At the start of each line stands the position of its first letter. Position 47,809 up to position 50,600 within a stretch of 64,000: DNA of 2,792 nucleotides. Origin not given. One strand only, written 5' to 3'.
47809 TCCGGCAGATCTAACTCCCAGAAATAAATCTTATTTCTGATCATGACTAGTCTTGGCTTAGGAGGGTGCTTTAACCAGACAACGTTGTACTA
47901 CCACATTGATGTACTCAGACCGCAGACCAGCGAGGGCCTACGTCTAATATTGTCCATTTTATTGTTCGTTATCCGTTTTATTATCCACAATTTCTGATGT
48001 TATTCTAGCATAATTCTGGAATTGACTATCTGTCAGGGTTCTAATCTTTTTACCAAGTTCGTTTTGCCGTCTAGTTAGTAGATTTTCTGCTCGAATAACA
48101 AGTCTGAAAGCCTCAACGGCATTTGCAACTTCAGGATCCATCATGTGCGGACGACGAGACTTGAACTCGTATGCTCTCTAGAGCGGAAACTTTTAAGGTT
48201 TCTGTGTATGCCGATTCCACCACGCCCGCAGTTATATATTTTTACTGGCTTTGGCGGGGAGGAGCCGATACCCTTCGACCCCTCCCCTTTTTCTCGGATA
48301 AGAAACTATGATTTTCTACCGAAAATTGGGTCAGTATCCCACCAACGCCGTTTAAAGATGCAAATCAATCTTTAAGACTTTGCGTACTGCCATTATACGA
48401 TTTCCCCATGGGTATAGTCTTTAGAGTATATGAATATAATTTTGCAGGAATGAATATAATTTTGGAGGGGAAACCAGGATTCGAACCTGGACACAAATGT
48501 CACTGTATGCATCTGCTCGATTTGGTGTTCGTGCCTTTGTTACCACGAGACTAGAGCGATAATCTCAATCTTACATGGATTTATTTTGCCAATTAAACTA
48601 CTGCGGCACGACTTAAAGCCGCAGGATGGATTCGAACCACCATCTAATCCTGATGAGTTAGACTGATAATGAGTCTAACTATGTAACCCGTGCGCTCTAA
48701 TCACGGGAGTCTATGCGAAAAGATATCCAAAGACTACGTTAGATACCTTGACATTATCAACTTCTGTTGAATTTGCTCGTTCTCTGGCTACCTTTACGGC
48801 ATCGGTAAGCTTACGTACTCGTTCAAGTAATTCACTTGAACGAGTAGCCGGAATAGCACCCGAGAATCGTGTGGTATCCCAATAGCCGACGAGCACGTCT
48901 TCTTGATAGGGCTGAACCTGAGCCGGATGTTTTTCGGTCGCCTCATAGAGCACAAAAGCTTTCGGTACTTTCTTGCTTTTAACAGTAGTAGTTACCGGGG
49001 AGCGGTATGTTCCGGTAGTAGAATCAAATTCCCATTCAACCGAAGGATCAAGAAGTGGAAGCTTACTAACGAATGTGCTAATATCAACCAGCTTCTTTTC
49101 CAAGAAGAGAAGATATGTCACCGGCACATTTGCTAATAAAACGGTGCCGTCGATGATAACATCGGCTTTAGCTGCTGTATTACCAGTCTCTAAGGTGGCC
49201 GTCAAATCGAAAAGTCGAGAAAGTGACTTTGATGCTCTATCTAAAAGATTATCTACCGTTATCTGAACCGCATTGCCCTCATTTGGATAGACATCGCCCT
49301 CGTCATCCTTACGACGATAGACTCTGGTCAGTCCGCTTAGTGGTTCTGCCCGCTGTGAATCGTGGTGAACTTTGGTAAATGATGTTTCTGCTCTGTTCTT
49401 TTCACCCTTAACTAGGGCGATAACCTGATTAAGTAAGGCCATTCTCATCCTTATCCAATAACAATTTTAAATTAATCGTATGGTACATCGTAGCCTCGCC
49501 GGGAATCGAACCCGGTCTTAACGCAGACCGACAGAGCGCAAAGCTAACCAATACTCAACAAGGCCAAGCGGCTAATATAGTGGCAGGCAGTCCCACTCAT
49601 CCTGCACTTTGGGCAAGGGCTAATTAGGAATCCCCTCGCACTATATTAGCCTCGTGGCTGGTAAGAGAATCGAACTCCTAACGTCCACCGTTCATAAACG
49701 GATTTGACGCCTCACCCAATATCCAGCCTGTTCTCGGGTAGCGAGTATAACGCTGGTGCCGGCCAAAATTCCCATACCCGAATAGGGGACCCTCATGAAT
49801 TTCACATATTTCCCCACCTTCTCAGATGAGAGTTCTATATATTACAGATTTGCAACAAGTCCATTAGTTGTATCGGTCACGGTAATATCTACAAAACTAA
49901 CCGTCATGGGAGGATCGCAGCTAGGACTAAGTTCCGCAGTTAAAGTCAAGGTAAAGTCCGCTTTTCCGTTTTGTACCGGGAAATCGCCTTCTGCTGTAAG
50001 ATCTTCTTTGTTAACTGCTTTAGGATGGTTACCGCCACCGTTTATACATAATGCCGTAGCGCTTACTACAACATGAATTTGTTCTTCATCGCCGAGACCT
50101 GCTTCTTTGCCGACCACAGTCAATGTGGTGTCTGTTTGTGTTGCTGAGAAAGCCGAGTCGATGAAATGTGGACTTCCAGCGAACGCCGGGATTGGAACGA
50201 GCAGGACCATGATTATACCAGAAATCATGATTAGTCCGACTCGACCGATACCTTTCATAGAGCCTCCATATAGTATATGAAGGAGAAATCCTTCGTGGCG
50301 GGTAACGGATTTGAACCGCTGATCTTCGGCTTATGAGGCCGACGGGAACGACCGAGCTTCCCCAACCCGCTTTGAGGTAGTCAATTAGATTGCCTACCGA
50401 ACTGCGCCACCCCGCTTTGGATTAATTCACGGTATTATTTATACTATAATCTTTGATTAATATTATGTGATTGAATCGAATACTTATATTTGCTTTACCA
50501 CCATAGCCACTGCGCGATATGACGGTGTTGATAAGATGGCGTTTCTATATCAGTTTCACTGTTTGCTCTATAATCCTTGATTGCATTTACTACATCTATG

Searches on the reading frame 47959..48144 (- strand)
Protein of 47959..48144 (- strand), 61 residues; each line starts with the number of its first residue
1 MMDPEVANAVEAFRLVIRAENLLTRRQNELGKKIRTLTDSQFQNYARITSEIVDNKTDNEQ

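Call 122: list_cluster_members(proteins=[window:47959-48144:-, window:39303-39476:-])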
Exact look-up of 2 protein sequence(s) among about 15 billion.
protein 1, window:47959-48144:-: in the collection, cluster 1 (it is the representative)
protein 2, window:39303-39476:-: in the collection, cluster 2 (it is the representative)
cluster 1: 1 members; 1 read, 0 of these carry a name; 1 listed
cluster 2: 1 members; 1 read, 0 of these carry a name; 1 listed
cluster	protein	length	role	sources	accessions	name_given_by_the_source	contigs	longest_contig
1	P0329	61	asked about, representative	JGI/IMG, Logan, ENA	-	-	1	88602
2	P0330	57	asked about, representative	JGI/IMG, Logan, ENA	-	-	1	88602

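Call 125: search_protein_representatives(protein=window:47959-48144:-)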
Query: 61 residues. Proteins with E-value up to 0.001 (for the whole library): 2; up to 1e-10: 1; up to 1e-30: 1. The best 2 are listed.
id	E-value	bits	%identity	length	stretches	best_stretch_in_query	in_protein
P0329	2.0e-31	121.2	100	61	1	1-61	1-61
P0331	7.8e-09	51.0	33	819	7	20-56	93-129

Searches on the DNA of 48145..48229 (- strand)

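Call 30: search_dna_similar(query=window:48145-48229:-, collection=phages, mode=distant, max_evalue=0.01, max_rows=30)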
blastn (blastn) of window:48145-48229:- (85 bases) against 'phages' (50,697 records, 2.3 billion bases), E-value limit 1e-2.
Records with a match: 3; places in all: 3; records where one place covers at least 80% of the query: 3.
Best place of each record, by identity: 60-80% 3.
By first word of the organism name: Pseudomonas 2; Phage 1.
By host as written in the record: Pseudomonas fluorescens SBW25 2; - 1.
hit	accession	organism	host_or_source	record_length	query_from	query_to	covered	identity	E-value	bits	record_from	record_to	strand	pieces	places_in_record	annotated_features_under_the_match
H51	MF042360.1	Pseudomonas phage Phabio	Pseudomonas fluorescens SBW25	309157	2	75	87%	75.7%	1e-4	50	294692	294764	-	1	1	tRNA-Leu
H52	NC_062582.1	Pseudomonas phage Phabio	Pseudomonas fluorescens SBW25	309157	2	75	87%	75.7%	1e-4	50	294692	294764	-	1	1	tRNA-Leu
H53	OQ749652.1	Phage Phass-1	human gut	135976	7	76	82%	75.7%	1e-4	51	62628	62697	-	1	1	tRNA-Leu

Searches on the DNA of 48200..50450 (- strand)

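Call 22: search_rna_families(source=window, start=49400, end=50450, threshold=evalue, max_evalue=10, show_alignments=4)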
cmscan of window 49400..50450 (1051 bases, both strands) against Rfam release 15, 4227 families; matches with E-value up to 10: 10.
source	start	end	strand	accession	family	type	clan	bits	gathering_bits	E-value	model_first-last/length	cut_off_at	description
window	50296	50371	-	RF00005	tRNA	Gene; tRNA;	CL00001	53.1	29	2.3e-10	1-71/71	no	tRNA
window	49491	49565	-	RF00005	tRNA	Gene; tRNA;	CL00001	36.4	29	9e-06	1-71/71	no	tRNA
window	49492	49545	-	RF01684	mascRNA-menRNA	Gene;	-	23.7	42.5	0.036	1-56/56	no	MALAT1-associated small cytoplasmic RNA/MEN beta RNA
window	49656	49728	-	RF01852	tRNA-Sec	Gene; tRNA;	CL00001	18.2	47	1.3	1-91/91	no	Selenocysteine transfer RNA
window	49731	49832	-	RF01689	AdoCbl-II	Cis-reg; riboswitch;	CL00101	17.1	36.5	0.95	1-81/81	no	AdoCbl-II (Cobalamin/B12) riboswitch aptamer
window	50416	50440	+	RF02750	ES003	Gene; sRNA;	-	16.3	37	2.5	29-53/53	no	ES003 sRNA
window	50168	50238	-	RF00181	SNORD113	Gene; snRNA; snoRNA; CD-box;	CL00069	16.1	36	6.1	1-74/74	no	Small nucleolar RNA SNORD113/SNORD114 family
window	49436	49496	-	RF01165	sn2317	Gene; snRNA; snoRNA; CD-box;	-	16.1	50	8.9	1-70/70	no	Small nucleolar RNA sn2317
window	50290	50322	-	RF02946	cow-rumen-1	Gene; sRNA;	-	13.3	53.4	8.4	1-61/61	no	cow-rumen-1 RNA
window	50169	50196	-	RF03050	RAGATH-25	Gene; sRNA;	-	12.7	49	5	1-50/50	no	RAGATH-25 RNA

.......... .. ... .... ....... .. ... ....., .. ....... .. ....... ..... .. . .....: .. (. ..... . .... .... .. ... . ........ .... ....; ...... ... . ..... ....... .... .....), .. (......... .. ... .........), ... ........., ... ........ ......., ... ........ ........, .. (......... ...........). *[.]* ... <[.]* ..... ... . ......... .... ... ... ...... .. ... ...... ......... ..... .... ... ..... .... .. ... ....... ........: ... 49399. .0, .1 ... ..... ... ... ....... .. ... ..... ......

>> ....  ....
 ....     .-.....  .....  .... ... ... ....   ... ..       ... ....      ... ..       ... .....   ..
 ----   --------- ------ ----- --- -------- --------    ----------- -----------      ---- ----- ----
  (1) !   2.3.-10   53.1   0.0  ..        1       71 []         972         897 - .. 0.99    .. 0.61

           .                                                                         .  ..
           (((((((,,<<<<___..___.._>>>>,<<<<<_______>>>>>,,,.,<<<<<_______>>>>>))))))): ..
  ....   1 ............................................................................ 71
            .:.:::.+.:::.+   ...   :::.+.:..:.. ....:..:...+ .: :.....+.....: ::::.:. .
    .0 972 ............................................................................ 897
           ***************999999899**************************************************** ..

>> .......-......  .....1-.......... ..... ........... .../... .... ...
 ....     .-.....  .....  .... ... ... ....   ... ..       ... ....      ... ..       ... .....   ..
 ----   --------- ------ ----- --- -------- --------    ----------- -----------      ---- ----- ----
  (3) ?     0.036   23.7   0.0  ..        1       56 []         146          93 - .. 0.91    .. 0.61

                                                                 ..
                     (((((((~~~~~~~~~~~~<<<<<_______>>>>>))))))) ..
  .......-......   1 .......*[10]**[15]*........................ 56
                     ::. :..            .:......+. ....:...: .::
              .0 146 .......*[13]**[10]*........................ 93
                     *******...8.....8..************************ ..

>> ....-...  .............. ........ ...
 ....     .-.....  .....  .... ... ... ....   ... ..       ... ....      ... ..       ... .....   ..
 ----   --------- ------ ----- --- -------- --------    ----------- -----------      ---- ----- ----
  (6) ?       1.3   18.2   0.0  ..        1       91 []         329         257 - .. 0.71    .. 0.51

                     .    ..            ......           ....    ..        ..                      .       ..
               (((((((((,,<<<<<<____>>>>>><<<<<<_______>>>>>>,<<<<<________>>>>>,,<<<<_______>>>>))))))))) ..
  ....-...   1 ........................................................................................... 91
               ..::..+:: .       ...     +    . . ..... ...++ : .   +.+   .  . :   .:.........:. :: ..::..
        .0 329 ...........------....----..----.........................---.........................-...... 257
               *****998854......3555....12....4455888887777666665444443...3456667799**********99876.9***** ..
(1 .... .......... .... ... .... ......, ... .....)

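Call 97: search_rna_families(source=L057, threshold=evalue, max_evalue=0.1)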
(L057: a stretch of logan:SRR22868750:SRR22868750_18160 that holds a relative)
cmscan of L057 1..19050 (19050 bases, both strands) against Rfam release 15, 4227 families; matches with E-value up to 0.1: 13.
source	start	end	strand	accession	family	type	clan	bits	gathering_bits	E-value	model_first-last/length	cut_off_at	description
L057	16632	16705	+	RF00005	tRNA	Gene; tRNA;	CL00001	66.9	29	6.6e-13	1-71/71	no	tRNA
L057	12356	12431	+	RF00005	tRNA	Gene; tRNA;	CL00001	63.1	29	7.5e-12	1-71/71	no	tRNA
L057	8218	8290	+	RF00005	tRNA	Gene; tRNA;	CL00001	61.5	29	2e-11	1-71/71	no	tRNA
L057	9560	9633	+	RF00005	tRNA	Gene; tRNA;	CL00001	59.1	29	9.1e-11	1-71/71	no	tRNA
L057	9646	9720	+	RF00005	tRNA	Gene; tRNA;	CL00001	59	29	9.6e-11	1-71/71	no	tRNA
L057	5457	5529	+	RF00005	tRNA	Gene; tRNA;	CL00001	56.9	29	3.8e-10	1-71/71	no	tRNA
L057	11377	11451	+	RF00005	tRNA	Gene; tRNA;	CL00001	55.2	29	1.1e-09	1-71/71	no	tRNA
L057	5008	5077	+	RF00005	tRNA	Gene; tRNA;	CL00001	45.5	29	5.2e-07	1-71/71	no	tRNA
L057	9468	9549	+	RF01852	tRNA-Sec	Gene; tRNA;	CL00001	44.5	47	3.5e-06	1-91/91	no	Selenocysteine transfer RNA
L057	5577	5641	+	RF02553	YrlA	Gene; sRNA;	-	40.1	69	6.7e-06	24-84/114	no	Y RNA-like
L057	16632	16706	-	RF04354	Plastid-ycf2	Cis-reg;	-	33.6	65.7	0.0011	1-75/75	no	Plastid-ycf2 5UTR RNA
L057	9263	9374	+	RF02553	YrlA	Gene; sRNA;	-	29.2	69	0.0095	1-114/114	no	Y RNA-like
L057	5953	6024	+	RF00005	tRNA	Gene; tRNA;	CL00001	26.7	29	0.075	1-71/71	no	tRNA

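Call 98: search_rna_families(source=window, start=48200, end=48730, threshold=evalue, max_evalue=10, show_alignments=1)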
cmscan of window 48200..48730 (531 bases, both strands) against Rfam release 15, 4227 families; matches with E-value up to 10: 5.
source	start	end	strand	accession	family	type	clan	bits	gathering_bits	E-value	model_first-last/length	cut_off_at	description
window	48466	48607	-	RF00005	tRNA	Gene; tRNA;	CL00001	18.6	29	0.37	1-71/71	no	tRNA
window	48250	48305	-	RF02239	asX6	Gene; sRNA;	-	16.9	50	2.4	1-93/93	no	Xanthomonas sRNA asX6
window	48351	48435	+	RF01184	snR79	Gene; snRNA; snoRNA; CD-box;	-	15.4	55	7.8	1-89/89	no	Small nucleolar RNA snR79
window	48253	48293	+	RF02499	Atu_C4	Gene; sRNA;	-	15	80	3.3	29-68/70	no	Rhizobiales sRNA Atu_C4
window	48624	48682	+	RF04354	Plastid-ycf2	Cis-reg;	-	13.8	65.7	8.1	1-75/75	no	Plastid-ycf2 5UTR RNA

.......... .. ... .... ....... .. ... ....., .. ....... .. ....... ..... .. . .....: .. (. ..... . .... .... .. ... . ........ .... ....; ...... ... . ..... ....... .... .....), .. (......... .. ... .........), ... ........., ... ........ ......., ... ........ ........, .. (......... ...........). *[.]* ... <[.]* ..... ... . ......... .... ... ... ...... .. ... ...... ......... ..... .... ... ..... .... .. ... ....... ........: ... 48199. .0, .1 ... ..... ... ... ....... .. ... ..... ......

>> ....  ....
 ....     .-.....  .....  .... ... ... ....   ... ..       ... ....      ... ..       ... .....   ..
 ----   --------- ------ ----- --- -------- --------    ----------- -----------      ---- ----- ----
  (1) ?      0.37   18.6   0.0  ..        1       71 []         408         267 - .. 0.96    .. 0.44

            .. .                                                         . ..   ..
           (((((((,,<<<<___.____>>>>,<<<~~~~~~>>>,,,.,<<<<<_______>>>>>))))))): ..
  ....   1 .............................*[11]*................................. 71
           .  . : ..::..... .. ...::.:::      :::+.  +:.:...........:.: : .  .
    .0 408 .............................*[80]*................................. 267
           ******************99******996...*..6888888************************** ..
